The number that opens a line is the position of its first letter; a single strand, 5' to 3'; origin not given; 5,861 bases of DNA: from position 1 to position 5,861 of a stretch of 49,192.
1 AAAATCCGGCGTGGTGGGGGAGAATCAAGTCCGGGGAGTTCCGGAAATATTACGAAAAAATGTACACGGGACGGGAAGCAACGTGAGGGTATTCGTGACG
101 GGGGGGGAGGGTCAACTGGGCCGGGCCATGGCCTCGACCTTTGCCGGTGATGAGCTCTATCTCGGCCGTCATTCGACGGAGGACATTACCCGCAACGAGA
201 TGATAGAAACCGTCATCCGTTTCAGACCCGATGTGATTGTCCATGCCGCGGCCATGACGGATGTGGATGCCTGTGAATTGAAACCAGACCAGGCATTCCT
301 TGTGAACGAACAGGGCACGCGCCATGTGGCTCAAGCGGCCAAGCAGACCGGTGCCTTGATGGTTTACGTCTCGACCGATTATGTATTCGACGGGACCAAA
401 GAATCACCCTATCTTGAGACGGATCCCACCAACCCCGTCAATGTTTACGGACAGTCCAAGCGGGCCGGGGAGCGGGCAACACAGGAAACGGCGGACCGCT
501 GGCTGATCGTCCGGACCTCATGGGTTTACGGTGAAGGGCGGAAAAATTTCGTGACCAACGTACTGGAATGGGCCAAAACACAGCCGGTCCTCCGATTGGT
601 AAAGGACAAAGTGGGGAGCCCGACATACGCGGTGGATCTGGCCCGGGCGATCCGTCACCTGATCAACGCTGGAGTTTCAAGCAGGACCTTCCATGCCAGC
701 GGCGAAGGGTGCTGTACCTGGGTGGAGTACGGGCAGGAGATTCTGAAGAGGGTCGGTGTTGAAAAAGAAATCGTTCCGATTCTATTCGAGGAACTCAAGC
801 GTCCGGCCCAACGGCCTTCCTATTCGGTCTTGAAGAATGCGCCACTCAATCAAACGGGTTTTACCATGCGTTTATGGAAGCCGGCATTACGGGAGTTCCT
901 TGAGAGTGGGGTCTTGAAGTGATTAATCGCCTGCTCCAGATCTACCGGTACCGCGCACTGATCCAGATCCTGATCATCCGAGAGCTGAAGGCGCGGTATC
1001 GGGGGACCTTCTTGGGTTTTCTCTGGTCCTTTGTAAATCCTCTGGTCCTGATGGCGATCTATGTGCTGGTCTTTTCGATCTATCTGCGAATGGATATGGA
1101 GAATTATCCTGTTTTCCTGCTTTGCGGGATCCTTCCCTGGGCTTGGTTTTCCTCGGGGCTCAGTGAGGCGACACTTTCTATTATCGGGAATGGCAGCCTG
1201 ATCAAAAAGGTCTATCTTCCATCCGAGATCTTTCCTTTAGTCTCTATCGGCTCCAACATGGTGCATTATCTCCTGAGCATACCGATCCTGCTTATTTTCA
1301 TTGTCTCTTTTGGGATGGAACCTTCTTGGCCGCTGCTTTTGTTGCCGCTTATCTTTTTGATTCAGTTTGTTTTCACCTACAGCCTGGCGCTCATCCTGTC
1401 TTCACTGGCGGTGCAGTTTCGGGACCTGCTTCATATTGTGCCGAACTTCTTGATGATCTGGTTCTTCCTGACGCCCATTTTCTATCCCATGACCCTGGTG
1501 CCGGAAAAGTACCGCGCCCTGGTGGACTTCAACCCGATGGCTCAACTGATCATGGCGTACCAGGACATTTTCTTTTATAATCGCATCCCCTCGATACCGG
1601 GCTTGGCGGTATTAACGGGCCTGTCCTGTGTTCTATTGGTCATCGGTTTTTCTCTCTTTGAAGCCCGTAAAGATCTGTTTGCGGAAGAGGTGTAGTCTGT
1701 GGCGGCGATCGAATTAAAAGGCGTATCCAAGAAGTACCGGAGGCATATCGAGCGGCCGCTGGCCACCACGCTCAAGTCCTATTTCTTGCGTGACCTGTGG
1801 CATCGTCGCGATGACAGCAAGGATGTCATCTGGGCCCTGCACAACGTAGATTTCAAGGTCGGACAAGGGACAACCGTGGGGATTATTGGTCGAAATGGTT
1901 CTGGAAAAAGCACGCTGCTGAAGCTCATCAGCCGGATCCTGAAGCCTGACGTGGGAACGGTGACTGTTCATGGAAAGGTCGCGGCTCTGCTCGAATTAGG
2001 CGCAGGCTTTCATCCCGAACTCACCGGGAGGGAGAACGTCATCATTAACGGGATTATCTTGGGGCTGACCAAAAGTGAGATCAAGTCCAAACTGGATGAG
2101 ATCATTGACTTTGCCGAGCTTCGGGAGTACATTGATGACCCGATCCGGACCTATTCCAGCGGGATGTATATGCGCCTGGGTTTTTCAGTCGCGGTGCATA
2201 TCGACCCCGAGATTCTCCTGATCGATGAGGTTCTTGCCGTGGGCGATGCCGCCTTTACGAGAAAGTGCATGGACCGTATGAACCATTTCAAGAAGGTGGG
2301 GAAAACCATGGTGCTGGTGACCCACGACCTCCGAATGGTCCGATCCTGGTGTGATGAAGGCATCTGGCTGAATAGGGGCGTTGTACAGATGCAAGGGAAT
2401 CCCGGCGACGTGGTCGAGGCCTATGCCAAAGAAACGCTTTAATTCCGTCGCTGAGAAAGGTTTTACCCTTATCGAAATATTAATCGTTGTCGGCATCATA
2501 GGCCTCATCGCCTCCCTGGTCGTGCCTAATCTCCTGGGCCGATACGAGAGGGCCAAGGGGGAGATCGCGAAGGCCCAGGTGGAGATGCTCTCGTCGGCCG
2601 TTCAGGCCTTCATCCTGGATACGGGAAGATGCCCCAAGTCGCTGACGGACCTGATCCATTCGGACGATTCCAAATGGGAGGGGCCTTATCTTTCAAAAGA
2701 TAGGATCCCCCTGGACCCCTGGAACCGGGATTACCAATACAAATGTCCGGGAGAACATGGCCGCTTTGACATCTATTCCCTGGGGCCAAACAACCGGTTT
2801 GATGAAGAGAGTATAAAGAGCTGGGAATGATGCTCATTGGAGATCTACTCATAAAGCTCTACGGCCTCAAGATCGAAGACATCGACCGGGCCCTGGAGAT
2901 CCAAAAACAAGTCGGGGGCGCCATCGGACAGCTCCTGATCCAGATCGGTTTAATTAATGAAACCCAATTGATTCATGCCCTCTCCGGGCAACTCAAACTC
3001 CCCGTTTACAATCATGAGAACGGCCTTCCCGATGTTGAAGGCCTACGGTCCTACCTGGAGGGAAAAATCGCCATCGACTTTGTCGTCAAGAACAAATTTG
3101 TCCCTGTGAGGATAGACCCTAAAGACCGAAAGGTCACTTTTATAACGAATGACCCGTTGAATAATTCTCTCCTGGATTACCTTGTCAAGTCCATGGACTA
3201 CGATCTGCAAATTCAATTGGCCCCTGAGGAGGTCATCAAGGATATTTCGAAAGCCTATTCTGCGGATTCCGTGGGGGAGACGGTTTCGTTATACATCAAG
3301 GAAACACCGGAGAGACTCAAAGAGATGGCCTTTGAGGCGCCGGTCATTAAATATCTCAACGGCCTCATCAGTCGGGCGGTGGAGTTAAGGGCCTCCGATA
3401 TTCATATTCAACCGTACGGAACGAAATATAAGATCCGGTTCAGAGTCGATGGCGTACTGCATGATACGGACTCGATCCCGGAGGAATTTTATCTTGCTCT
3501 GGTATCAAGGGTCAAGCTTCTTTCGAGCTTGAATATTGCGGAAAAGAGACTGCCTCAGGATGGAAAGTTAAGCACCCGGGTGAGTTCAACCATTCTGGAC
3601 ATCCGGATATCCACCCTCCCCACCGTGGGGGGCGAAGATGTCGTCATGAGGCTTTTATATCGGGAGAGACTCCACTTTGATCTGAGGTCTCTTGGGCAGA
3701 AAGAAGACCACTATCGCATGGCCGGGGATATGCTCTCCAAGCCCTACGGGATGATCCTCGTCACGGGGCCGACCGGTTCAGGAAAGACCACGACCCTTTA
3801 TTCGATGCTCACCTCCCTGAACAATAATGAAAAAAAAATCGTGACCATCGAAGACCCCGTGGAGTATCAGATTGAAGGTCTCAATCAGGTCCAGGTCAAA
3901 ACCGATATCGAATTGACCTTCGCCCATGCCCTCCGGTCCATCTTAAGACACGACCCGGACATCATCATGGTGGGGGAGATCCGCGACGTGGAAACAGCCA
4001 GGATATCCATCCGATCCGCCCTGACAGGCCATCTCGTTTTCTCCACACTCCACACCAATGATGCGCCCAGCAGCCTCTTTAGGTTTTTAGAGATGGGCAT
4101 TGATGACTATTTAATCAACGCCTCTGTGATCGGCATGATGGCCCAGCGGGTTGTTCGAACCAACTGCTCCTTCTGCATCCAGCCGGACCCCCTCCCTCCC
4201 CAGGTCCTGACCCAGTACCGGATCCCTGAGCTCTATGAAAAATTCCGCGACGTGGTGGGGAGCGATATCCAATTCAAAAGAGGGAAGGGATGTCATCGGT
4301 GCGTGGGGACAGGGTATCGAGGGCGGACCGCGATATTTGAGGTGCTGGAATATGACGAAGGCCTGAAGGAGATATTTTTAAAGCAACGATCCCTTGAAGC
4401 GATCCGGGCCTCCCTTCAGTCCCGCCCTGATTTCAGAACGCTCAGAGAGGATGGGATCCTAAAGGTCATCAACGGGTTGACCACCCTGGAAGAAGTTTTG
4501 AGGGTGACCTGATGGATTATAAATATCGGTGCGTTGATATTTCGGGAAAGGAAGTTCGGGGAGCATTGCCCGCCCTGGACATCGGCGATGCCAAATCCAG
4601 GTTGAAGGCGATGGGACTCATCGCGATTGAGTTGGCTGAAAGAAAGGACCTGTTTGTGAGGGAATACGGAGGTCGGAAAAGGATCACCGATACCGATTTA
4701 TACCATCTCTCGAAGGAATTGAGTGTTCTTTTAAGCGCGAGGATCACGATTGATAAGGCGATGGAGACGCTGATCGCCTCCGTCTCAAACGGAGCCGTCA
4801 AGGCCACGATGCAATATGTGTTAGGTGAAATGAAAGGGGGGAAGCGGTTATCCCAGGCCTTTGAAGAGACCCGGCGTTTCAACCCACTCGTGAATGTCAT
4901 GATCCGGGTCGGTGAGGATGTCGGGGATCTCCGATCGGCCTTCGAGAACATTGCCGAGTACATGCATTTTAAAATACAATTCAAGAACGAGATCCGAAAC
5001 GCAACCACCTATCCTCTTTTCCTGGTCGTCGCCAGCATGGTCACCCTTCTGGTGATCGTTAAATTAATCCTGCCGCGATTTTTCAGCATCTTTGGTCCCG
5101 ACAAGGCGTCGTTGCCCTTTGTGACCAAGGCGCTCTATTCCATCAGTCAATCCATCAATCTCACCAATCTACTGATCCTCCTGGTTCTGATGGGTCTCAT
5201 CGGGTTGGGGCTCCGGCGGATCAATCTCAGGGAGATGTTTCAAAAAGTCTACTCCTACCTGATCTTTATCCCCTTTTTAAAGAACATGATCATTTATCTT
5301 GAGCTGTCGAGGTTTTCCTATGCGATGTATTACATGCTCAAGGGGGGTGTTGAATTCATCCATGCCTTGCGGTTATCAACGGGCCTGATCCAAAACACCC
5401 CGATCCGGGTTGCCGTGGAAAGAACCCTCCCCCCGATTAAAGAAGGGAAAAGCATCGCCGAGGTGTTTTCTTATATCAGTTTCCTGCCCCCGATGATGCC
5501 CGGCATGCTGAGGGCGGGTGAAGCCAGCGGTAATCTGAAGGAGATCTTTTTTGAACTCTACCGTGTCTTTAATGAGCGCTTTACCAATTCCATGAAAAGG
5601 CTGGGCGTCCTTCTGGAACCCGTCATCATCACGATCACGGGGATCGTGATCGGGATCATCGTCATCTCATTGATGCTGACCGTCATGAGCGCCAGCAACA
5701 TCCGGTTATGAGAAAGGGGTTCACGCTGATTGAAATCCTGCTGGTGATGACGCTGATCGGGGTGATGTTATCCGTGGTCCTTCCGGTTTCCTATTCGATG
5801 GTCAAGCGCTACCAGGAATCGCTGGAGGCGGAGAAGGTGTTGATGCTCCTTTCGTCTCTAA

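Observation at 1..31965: One locus holds an export machine, a candidate S-layer subunit and an slg-like glycan assembly line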

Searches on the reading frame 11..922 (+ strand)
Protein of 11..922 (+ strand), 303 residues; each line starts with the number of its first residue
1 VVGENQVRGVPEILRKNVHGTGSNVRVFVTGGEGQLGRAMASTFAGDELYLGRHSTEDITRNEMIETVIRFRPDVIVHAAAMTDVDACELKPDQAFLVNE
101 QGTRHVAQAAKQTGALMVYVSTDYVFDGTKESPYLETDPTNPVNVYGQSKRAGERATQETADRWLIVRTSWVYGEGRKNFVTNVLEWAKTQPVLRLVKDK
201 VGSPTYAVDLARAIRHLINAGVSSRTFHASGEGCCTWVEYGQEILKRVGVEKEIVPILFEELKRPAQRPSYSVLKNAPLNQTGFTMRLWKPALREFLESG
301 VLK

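Call 3: search_protein_families(library=pfam, proteins=[window:11-922:+])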
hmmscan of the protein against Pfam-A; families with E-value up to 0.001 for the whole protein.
window:11-922:+ (303 aa): 7 families
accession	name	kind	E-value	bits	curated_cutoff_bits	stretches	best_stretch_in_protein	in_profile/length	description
PF04321.23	RmlD_sub_bind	-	3e-89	299.3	27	1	26-298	2-283/287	RmlD substrate binding domain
PF01370.27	Epimerase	-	9.5e-24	84.6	20.9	1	27-223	1-233/240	NAD dependent epimerase/dehydratase family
PF02719.21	Polysacc_synt_2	-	1.2e-13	51.4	20.2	1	58-163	62-155/293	Polysaccharide biosynthesis protein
PF16363.11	GDP_Man_Dehyd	-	9.1e-13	48.8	27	1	58-162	60-169/332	GDP-mannose 4,6 dehydratase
PF01073.25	3Beta_HSD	-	9.2e-13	48.3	22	1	58-214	53-225/280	3-beta hydroxysteroid dehydrogenase/isomerase family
PF07993.18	NAD_binding_4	-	5.9e-11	42.4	20.1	1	74-178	90-213/258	Male sterility protein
PF13460.12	NAD_binding_10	-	0.00098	19.5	27.2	0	57-179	30-153/184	NAD(P)H-binding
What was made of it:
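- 83..922 (+): rmlD (dTDP-4-dehydrorhamnose reductase). The gene caller's start corresponds to 95. PF04321, E 3e-89 (call 3).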

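Call 15: find_encoding_contigs(protein=window:83-922:+, flank=10000, max_places=3)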
Protein window:83-922:+ (279 aa): no gene with exactly this product is on record in the collection.

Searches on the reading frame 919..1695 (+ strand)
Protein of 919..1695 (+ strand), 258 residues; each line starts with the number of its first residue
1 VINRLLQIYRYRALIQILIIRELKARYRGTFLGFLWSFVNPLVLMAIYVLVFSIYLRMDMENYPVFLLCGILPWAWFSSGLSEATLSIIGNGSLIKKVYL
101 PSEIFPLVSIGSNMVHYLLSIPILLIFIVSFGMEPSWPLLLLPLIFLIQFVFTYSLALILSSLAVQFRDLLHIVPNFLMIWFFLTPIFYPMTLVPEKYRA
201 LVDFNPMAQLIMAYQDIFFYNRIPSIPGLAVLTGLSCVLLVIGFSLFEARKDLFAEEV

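Call 3: search_protein_families(library=pfam, proteins=[window:919-1695:+])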
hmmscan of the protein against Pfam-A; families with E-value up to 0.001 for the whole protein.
window:919-1695:+ (258 aa): 1 family
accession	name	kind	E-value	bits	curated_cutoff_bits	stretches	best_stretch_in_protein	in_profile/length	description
PF01061.29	ABC2_membrane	-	5.7e-18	65.7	26.9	1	14-219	2-211/211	ABC-2 type transporter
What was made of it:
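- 919..1695 (+): wzm, the ABC-2 permease of a polysaccharide exporter. PF01061 (call 3).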

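Call 24: find_encoding_contigs(protein=window:919-1695:+, flank=10000, max_places=3)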
Protein window:919-1695:+ (258 aa): 5 contigs read that carry it; 3 places shown.
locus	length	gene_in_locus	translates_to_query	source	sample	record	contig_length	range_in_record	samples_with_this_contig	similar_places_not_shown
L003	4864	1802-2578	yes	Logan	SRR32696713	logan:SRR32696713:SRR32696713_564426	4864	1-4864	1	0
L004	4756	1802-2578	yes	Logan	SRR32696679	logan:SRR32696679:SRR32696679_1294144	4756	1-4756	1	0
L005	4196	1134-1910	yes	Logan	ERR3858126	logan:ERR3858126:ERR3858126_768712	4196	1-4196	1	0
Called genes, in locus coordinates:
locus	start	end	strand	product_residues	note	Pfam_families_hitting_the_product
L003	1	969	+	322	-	?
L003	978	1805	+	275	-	PF01370:Epimerase, PF04321:RmlD_sub_bind, PF02719:Polysacc_synt_2, PF01073:3Beta_HSD, PF16363:GDP_Man_Dehyd, PF07993:NAD_binding_4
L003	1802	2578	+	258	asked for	PF01061:ABC2_membrane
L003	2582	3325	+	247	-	PF00005:ABC_tran, PF13304:AAA_21 (faint)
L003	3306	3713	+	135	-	PF08334:T2SSG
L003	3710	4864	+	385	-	?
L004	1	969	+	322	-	?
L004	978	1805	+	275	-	PF01370:Epimerase, PF04321:RmlD_sub_bind, PF02719:Polysacc_synt_2, PF01073:3Beta_HSD, PF16363:GDP_Man_Dehyd, PF07993:NAD_binding_4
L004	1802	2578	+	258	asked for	PF01061:ABC2_membrane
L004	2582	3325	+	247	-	PF00005:ABC_tran, PF13304:AAA_21 (faint)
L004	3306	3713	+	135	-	PF08334:T2SSG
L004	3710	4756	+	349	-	?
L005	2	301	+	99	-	?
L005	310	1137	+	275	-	PF01370:Epimerase, PF04321:RmlD_sub_bind, PF02719:Polysacc_synt_2, PF01073:3Beta_HSD, PF16363:GDP_Man_Dehyd, PF07993:NAD_binding_4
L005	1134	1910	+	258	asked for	PF01061:ABC2_membrane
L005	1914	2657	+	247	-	PF00005:ABC_tran, PF13304:AAA_21 (faint)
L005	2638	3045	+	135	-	PF08334:T2SSG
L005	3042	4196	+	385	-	?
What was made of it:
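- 83..922 (+): A 275-aa product was called in L003-L005 (call 24).
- Checked: Three independent assemblies (L003-L005, call 24) show the same rmlB-rmlD-wzm-wzt-gspG-gspE order, so the junction is not an assembly artefact.
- Tried and rejected: I considered that the wzt/gspG fusion could be an assembly artefact and rejected it, because three independent assemblies share it (call 24).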

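Call 57: search_protein_families(library=ncbifam, proteins=[L003:1-969:+], max_evalue=0.00001)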
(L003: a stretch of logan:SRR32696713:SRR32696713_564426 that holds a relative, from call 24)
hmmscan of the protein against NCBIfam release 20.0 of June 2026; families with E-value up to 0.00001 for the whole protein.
L003:1-969:+ (322 aa): 18 families
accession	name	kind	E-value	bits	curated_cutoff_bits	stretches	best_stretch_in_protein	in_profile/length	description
TIGR01181.1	dTDP_gluc_dehyt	equivalog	2.9e-133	443.9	365.1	1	1-303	13-321/321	dTDP-glucose 4,6-dehydratase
NF007490.0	PRK10084.1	subfamily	1.1e-91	307.6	649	1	2-319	15-360/361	dTDP-glucose 4,6-dehydratase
NF007582.0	PRK10217.1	equivalog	1e-87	294.5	698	1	2-309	16-347/355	dTDP-glucose 4,6-dehydratase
TIGR04180.1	EDH_00030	hypoth_equivalog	1.1e-36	126.4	475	1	39-247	50-259/297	NAD-dependent 4,6-dehydratase LegB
TIGR01179.1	galE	equivalog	1e-24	87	262.3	1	13-297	23-329/332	UDP-glucose 4-epimerase GalE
TIGR02622.1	CDP_4_6_dhtase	equivalog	5.4e-22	78.4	278.45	1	41-295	57-332/352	CDP-glucose 4,6-dehydratase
NF011728.1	PRK15181.1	equivalog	1.2e-18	67.3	760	1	35-295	66-339/348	Vi polysaccharide biosynthesis UDP-N-acetylglucosaminuronic acid C-4 epimerase TviC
NF047922.1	GDPFucSynFcl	equivalog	3.6e-16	59.5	500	1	79-296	74-304/308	GDP-L-fucose synthase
NF007956.0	PRK10675.1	subfamily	1.1e-14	54.3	394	1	39-298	51-334/338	UDP-glucose 4-epimerase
TIGR01472.1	gmd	equivalog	7.6e-14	51.7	415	1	45-234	61-258/342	GDP-mannose 4,6-dehydratase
TIGR01214.1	rmlD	equivalog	2.4e-13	49.8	224.05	1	44-247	33-229/285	dTDP-4-dehydrorhamnose reductase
TIGR02197.1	heptose_epim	equivalog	6.8e-12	45.2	274.6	1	1-255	12-270/316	ADP-glyceromanno-heptose 6-epimerase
NF008872.0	PRK11908.1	equivalog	3.9e-11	42.6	294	1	8-241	21-268/349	bifunctional UDP-4-keto-pentose/UDP-xylose synthase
TIGR03466.1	HpnA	hypoth_equivalog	5e-10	38.8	367.65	1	40-229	45-232/327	hopanoid-associated sugar epimerase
NF043036.1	ErythonDh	equivalog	1.3e-08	34.4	325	1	36-151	50-166/321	D-erythronate dehydrogenase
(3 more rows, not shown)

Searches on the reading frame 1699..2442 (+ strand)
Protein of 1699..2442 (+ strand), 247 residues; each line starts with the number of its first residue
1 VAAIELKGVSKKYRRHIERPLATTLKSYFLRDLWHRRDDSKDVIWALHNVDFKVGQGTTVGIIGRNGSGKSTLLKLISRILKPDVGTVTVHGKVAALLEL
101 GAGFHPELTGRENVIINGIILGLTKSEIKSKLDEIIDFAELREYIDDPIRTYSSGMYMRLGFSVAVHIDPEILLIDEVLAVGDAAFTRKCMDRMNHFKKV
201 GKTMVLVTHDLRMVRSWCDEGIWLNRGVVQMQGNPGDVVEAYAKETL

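Call 3: search_protein_families(library=pfam, proteins=[window:1699-2442:+])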
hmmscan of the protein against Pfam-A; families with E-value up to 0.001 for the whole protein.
window:1699-2442:+ (247 aa): 4 families
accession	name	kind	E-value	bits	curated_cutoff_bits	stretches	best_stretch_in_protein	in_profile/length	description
PF00005.33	ABC_tran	-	2.4e-21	77.2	25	1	47-178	1-135/137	ABC transporter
PF13304.12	AAA_21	-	2.6e-06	28.1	27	1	61-81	3-23/304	AAA domain, putative AbiEii toxin, Type IV TA system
PF13555.12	AAA_29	-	8.6e-05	22.7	27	1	50-84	15-49/61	P-loop containing region of AAA domain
PF13476.12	AAA_23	-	0.00082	20.5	27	0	50-79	15-41/201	AAA domain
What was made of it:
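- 1699..2442 (+): wzt, the exporter ATPase. This is the short form without a C-terminal carbohydrate-binding domain. PF00005 (call 3).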

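Call 57: search_protein_families(library=ncbifam, proteins=[window:1699-2442:+], max_evalue=0.00001)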
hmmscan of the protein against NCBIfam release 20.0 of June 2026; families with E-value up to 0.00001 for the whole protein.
window:1699-2442:+ (247 aa): 177 families (the best 25 are shown)
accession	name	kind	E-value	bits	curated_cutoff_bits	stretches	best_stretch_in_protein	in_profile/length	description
NF010065.0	PRK13545.1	equivalog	8.2e-70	236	538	1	29-243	23-235/549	teichoic acids export protein ATP-binding subunit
NF050108.1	galactan_ABC_ATP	equivalog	1.3e-60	204.6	400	1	39-244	37-242/244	galactan export ABC transporter ATP-binding subunit Wzt/RfbE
NF010066.0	PRK13546.1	equivalog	9.4e-55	185.8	320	1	4-243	5-235/264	teichoic acids export ABC transporter ATP-binding subunit TagH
TIGR01188.1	drrA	subfamily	4.8e-33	114.7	312.45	1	44-244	6-217/302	daunorubicin resistance ABC transporter, ATP-binding protein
TIGR04521.1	ECF_ATPase_2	equivalog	1e-27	97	330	2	114-241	106-235/279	energy-coupling factor transporter ATPase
TIGR04520.1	ECF_ATPase_1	equivalog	6.8e-26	91.3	315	2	44-93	15-64/269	energy-coupling factor transporter ATPase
TIGR01166.1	cbiO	subfamily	3.2e-25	88.7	211.8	2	46-93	7-54/190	cobalt ABC transporter, ATP-binding protein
NF010059.0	PRK13536.1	equivalog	1.2e-24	86.7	549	1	47-240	59-263/342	nodulation factor ABC transporter ATP-binding protein NodI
TIGR02673.1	FtsE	equivalog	4e-24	85.5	264.85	2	107-227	93-213/214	cell division ATP-binding protein FtsE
NF010060.0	PRK13537.1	equivalog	5.5e-24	84.6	521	1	47-241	31-236/314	nodulation factor ABC transporter ATP-binding protein NodI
TIGR01288.1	nodI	equivalog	8.1e-24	84.1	424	1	48-240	21-224/303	nodulation factor ABC transporter ATP-binding protein NodI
TIGR00968.1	3a0106s01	subfamily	1.6e-23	83.5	342.75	1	45-243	14-223/237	sulfate ABC transporter ATP-binding protein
TIGR01186.1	proV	subfamily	8e-23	81.1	326.6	1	46-245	8-224/363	betaine/proline/choline family ABC transporter ATP-binding protein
NF010170.0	PRK13651.1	equivalog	8.1e-23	80.8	432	2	111-239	124-253/308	cobalt transporter ATP-binding subunit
NF010157.0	PRK13636.1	equivalog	2.8e-22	79.2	463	2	117-239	107-230/285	cobalt transporter ATP-binding subunit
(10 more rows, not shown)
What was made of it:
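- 1699..2442 (+): Best NCBIfam matches are teichoic-acid and galactan Wzt/RfbE exporter ATPases (call 57).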

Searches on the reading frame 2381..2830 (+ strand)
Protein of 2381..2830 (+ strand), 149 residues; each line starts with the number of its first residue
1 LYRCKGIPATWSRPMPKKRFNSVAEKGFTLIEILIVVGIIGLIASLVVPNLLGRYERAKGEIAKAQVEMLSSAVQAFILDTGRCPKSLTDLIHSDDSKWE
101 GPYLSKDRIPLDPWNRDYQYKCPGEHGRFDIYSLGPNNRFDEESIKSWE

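Call 3: search_protein_families(library=pfam, proteins=[window:2381-2830:+])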
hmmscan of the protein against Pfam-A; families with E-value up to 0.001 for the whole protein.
window:2381-2830:+ (149 aa): 2 families
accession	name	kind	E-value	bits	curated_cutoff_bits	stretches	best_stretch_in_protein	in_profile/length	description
PF08334.16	T2SSG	-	9.5e-25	87.2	21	1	50-142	1-98/108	Type II secretion system (T2SS), protein G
PF07963.17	N_methyl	-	2.3e-05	24.2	21.2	1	25-47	4-26/27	Prokaryotic N-terminal methylation motif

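Call 11: search_protein_families(library=ncbifam, proteins=[window:2381-2830:+], max_evalue=0.01)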
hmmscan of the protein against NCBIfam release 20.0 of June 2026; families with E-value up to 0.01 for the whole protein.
window:2381-2830:+ (149 aa): 8 families
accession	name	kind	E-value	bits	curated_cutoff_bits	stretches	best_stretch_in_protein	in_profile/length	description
TIGR01710.1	typeII_sec_gspG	equivalog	1.9e-31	108.9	88.85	1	26-139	1-120/134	type II secretion system major pseudopilin GspG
NF040999.1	pilin_ComGC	equivalog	1.1e-11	44.8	75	1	25-94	1-69/84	competence type IV pilus major pilin ComGC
NF041775.1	typeIV_PilA_Myxo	equivalog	1.9e-10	41.1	400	1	18-83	4-68/214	type IV pilin protein PilA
TIGR01708.2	typeII_sec_gspH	equivalog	6.2e-07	29.6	80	1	25-51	1-27/169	type II secretion system minor pseudopilin GspH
TIGR02532.1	IV_pilin_GFxxxE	domain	2.4e-06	27.1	16.3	1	26-47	2-23/24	prepilin-type N-terminal cleavage/methylation domain-containing protein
NF041013.1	T4P_ComGE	equivalog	2.8e-06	27.3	49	1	26-70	4-46/83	competence type IV pilus minor pilin ComGE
NF007862.0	PRK10574.1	equivalog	0.00015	21.9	138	1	25-53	4-32/145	prepilin peptidase-dependent pilin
NF040982.1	ComGD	equivalog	0.00077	19.9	70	1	25-75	1-51/139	competence type IV pilus minor pilin ComGD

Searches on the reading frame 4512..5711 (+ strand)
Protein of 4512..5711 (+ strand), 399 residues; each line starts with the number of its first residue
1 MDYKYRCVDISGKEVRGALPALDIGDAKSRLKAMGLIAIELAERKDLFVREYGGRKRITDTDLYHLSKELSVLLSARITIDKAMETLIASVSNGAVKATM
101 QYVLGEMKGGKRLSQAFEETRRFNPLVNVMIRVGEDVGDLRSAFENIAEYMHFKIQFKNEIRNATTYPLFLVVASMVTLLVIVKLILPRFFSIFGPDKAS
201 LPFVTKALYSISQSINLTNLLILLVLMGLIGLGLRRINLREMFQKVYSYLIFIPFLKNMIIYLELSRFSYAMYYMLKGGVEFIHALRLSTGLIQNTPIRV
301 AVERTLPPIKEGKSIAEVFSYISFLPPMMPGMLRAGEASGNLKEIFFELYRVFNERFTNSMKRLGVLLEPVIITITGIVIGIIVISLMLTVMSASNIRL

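Call 3: search_protein_families(library=pfam, proteins=[window:4512-5711:+])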
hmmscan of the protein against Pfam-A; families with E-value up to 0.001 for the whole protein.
window:4512-5711:+ (399 aa): 1 family
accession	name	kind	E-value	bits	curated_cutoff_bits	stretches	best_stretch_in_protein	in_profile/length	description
PF00482.28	T2SSF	-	2.5e-40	137.7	25.2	2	68-188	3-125/125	Type II secretion system (T2SS), protein F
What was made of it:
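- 4512..5711 (+): gspF, the inner-membrane platform protein. PF00482, E 2.5e-40 (call 3).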
